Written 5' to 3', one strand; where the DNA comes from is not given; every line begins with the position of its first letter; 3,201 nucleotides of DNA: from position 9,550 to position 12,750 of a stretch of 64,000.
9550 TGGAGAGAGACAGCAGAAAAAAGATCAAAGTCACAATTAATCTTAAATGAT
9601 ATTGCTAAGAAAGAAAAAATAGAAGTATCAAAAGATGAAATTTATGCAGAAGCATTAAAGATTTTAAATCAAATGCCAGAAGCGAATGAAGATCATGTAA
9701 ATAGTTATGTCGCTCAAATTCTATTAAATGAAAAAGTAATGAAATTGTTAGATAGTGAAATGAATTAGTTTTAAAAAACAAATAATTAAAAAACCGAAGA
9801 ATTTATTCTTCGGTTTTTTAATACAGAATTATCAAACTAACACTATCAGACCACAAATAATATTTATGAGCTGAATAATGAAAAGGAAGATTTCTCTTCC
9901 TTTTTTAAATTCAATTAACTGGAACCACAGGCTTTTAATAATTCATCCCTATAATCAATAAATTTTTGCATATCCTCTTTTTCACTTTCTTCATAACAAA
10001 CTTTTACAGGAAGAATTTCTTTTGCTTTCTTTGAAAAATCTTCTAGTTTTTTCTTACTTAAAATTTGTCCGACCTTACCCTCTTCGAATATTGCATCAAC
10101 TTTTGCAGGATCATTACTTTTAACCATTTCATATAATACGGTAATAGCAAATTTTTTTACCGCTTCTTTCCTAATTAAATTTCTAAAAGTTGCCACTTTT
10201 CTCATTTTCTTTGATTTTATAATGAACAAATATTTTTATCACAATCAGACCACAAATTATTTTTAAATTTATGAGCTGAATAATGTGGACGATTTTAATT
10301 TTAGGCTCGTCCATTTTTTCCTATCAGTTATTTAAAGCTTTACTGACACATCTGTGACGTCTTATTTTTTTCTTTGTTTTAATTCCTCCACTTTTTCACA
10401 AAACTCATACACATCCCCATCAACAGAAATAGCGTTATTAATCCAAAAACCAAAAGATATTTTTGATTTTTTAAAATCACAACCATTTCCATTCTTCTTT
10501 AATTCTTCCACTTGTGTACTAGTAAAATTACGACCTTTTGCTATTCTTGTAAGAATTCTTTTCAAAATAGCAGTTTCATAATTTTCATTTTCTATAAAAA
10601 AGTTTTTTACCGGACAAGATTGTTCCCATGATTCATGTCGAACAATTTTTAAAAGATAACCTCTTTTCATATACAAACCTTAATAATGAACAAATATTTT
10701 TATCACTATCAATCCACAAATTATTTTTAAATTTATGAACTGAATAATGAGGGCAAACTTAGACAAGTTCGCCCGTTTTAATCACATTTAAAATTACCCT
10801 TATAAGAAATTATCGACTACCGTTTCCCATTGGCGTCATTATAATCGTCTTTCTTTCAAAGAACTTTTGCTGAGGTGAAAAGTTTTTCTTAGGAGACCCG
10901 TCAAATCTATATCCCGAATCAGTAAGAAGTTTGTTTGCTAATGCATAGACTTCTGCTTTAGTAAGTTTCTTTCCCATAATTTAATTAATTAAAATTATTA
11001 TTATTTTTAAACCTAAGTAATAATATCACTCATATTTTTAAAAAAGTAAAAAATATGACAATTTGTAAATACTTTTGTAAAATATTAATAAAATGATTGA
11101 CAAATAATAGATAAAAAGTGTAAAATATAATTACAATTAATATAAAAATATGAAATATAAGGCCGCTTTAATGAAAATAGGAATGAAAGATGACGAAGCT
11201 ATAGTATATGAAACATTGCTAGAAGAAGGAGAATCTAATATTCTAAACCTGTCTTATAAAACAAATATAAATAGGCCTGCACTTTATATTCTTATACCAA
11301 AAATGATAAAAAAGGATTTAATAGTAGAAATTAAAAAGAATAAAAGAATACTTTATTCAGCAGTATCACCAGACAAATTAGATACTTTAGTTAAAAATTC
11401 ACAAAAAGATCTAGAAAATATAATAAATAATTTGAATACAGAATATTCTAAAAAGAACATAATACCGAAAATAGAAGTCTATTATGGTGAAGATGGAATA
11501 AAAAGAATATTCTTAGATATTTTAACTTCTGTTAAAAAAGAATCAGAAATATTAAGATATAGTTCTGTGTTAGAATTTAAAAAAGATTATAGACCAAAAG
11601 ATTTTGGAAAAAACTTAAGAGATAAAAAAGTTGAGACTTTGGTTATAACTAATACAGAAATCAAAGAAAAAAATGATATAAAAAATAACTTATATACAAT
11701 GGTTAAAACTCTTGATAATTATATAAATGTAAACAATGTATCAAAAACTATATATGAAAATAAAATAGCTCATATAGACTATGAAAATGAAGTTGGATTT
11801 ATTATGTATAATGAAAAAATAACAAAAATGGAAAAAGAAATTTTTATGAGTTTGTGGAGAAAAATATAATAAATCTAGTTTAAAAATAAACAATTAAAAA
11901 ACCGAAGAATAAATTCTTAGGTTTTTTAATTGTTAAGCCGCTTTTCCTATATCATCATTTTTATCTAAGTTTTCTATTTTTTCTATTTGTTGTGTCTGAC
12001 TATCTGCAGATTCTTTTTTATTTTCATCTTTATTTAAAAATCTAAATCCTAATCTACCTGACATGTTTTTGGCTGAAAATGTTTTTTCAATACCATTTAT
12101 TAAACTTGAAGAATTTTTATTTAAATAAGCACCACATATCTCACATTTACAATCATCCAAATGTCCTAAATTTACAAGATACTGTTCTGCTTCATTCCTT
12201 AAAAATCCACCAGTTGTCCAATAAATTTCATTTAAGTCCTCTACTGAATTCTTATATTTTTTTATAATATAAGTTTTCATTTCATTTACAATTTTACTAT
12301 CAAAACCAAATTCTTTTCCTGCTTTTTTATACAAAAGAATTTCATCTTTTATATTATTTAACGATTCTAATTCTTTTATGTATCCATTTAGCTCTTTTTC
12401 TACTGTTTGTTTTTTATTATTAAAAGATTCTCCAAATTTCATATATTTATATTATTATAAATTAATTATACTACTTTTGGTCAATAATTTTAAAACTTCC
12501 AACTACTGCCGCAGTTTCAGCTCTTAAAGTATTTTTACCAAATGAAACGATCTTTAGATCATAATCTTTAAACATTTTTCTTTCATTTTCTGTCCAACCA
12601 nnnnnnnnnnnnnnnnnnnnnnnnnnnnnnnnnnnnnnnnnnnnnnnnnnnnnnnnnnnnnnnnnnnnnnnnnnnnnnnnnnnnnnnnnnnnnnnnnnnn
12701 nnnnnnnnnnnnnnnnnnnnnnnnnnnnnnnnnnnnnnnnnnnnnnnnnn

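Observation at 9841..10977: Cassette-like array: unrelated small ORFs each preceded by the same repeated promoter module and a private terminator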

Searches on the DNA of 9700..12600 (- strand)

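Call 37: search_rna_families(sources=[L003, L007, L010], threshold=evalue, max_evalue=5, show_alignments=6)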
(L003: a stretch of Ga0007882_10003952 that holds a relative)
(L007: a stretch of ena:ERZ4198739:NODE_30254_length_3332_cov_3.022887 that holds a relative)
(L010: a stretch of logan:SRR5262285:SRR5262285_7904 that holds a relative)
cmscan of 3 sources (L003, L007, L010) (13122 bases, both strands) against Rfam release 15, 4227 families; matches with E-value up to 5: 19.
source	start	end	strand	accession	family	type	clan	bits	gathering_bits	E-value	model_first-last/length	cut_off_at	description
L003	2979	3033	+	RF00008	Hammerhead_3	Gene; ribozyme;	CL00010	45.9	48.5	1.5e-07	1-54/54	no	Hammerhead ribozyme (type III)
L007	2537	2591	+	RF00008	Hammerhead_3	Gene; ribozyme;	CL00010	45.7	48.5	1.7e-07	1-54/54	no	Hammerhead ribozyme (type III)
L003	4552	4607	+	RF00008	Hammerhead_3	Gene; ribozyme;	CL00010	41.4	48.5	2.8e-06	1-54/54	no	Hammerhead ribozyme (type III)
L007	2594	2668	+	RF00717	mir-315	Gene; miRNA;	-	33.3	63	0.0089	1-83/83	no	mir-315 microRNA precursor family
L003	5749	5786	+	RF02351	psRNA14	Gene; sRNA;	-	31.6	60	0.046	5-42/84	no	Proteobacteria sRNA psRNA14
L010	937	974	+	RF02351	psRNA14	Gene; sRNA;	-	31.6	60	0.046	5-42/84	no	Proteobacteria sRNA psRNA14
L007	771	850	+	RF02075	STnc230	Gene; sRNA;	-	28.9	50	0.82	1-83/83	no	Enterobacterial sRNA STnc230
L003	2601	2695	+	RF03802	MIR5649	Gene; miRNA;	-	28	100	0.045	1-101/101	no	MIR5649 microRNA precursor family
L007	810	894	-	RF01859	Phe_leader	Cis-reg; leader;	-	26.7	55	0.64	1-125/125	no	Phenylalanine leader peptide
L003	3060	3153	+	RF01199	snR58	Gene; snRNA; snoRNA; CD-box;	CL00077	25.1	70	2.7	1-97/97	no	Small nucleolar RNA snR58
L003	2619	2679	+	RF03210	mir-7359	Gene; miRNA;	-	24.8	90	0.58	1-56/56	no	mir-7359 microRNA precursor family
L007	2593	2669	+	RF03616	MIR1888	Gene; miRNA;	-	24.8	72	0.42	1-101/101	no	MIR1888 microRNA precursor family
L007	762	843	+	RF02607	AbsR25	Gene; sRNA;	-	23.7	47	1.8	1-164/164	no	Acinetobacter sRNA 25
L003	2617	2677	-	RF03210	mir-7359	Gene; miRNA;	-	23.5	90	1.3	1-56/56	no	mir-7359 microRNA precursor family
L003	2109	2173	-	RF01859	Phe_leader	Cis-reg; leader;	-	23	55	4.3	1-125/125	no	Phenylalanine leader peptide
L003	4625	4677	+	RF03664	MIR6288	Gene; miRNA;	-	22.6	74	1.3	1-92/92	no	MIR6288 microRNA precursor family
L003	2112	2149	+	RF00489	ctRNA_p42d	Gene; antisense;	-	19.2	50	4.5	1-46/46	no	ctRNA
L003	5026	5092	-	RF03163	c4-a1b1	Gene; antisense;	CL00128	17.9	46.7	1.2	1-53/53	no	a1, b1 targets of C4 antisense RNA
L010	214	280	-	RF03163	c4-a1b1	Gene; antisense;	CL00128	17.9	46.7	1.2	1-53/53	no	a1, b1 targets of C4 antisense RNA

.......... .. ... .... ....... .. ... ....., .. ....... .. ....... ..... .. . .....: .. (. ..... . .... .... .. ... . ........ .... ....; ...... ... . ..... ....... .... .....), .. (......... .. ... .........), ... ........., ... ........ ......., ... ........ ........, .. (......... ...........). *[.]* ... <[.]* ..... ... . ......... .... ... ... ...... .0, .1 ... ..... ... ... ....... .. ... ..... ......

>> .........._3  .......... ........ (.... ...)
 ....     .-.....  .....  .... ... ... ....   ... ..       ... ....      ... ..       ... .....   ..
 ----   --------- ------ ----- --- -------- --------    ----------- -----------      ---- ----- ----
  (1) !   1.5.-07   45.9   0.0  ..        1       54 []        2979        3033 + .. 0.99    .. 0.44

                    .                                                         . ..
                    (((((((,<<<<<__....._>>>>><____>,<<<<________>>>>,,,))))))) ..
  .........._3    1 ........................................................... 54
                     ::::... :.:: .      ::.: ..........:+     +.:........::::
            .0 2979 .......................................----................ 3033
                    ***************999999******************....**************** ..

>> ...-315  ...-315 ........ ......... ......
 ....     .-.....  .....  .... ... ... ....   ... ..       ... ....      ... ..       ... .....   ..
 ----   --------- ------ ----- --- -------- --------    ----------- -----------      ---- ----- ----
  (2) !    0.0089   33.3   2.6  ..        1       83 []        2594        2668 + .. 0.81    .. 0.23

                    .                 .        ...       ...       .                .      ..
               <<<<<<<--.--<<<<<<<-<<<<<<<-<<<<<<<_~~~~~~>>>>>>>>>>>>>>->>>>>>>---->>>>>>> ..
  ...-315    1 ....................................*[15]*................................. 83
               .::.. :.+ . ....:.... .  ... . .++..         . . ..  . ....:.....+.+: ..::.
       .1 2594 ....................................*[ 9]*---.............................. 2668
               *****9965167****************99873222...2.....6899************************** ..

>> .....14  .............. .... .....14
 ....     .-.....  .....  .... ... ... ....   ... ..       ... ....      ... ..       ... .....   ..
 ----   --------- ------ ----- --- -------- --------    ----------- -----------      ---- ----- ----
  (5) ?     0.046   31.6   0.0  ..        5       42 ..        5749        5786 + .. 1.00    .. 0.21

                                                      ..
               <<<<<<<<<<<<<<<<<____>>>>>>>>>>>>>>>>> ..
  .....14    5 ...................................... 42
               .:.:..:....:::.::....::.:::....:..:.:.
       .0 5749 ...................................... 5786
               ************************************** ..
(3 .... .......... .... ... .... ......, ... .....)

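Call 39: search_rna_families(source=window, start=9700, end=12600, threshold=evalue, max_evalue=10, show_alignments=3)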
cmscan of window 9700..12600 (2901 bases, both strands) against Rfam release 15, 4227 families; matches with E-value up to 10: 6.
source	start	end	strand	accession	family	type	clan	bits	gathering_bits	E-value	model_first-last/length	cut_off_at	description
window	11889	11943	+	RF02351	psRNA14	Gene; sRNA;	-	32.6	60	0.006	1-84/84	no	Proteobacteria sRNA psRNA14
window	9760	9820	+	RF04339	Plastid-psbJ-3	Cis-reg;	CL00152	22.7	61.7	1.1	28-125/125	no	Plastid-psbJ-3 3UTR RNA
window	10863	10885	+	RF01113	BMV3_UPD-PK3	Cis-reg;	-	22.2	36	3.4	1-23/23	no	Pseudoknot of upstream pseudoknot domain (UPD) of the 3'UTR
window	10558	10599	-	RF01810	pntA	Gene; sRNA;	-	20.3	54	7.7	1-62/62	no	pntA sRNA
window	11889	11935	-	RF04157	MIR9486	Gene; miRNA;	-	18.8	100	2.2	1-119/119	no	MIR9486 microRNA precursor family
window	11770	11807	-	RF00184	PVX_3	Cis-reg;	-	15.2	42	6.3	1-54/54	no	Potato virus X cis-acting regulatory element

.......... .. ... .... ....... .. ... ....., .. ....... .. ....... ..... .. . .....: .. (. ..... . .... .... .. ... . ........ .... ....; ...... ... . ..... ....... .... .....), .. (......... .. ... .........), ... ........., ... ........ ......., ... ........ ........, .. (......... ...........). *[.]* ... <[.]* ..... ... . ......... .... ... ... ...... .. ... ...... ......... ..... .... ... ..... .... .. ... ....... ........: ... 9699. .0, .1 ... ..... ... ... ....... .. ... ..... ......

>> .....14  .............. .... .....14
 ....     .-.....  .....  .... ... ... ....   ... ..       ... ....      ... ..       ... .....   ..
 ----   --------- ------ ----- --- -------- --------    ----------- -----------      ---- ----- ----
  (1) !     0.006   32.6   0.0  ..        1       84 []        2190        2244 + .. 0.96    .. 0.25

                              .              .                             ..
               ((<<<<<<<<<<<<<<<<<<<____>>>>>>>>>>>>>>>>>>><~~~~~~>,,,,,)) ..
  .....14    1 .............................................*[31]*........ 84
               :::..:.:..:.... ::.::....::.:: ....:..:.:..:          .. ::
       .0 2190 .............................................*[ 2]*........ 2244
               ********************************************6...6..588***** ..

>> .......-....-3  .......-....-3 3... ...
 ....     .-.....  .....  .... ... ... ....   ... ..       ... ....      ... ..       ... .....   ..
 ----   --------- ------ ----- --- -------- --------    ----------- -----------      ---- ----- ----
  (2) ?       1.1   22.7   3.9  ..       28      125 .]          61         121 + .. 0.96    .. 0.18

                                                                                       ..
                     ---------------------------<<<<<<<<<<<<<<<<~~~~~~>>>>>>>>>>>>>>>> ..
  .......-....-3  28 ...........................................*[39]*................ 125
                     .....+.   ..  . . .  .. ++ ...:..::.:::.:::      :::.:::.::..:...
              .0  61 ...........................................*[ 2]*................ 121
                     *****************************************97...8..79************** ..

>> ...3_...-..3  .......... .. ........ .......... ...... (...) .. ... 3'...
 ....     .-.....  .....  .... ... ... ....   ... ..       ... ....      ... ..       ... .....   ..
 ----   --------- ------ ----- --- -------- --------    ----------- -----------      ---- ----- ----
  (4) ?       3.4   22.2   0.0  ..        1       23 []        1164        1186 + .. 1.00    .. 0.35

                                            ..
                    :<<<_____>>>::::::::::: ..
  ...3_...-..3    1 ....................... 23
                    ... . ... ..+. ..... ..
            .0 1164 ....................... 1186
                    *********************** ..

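Call 56: search_rna_families(sources=[L012, L013, L015, L017, L019], threshold=evalue, max_evalue=0.01, show_alignments=0)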
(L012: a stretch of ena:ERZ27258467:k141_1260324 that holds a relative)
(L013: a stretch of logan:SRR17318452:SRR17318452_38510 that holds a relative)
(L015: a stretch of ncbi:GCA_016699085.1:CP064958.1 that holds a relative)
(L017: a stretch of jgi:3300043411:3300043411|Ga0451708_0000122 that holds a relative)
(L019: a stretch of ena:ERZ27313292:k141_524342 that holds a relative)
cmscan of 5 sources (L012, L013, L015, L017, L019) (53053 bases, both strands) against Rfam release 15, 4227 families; matches with E-value up to 0.01: 4.
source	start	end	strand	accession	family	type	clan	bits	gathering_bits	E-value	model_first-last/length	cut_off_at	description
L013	5716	5771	+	RF00008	Hammerhead_3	Gene; ribozyme;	CL00010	48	48.5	1.5e-07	1-54/54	no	Hammerhead ribozyme (type III)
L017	7380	7433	+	RF00008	Hammerhead_3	Gene; ribozyme;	CL00010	47.2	48.5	2.7e-07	1-54/54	no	Hammerhead ribozyme (type III)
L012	7874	7929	+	RF00008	Hammerhead_3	Gene; ribozyme;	CL00010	41.8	48.5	8.6e-06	1-54/54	no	Hammerhead ribozyme (type III)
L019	1573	1668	+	RF01770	rimP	Cis-reg; leader;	-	38.8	47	0.0084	1-102/102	no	Gammaprotebacteria rimP leader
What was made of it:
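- On Clustered hammerhead ribozyme gene arrays: The feature is met in sister arrays, with six type-III hammerheads at 41-48 bits against a gathering score of 48.5 (calls 37, 56).
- They score 41-48 bits, E 1e-7 to 9e-6 (calls 37, 56). Hammerhead ribozymes, which act in RNA, occupy the same slot (calls 37, 56).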
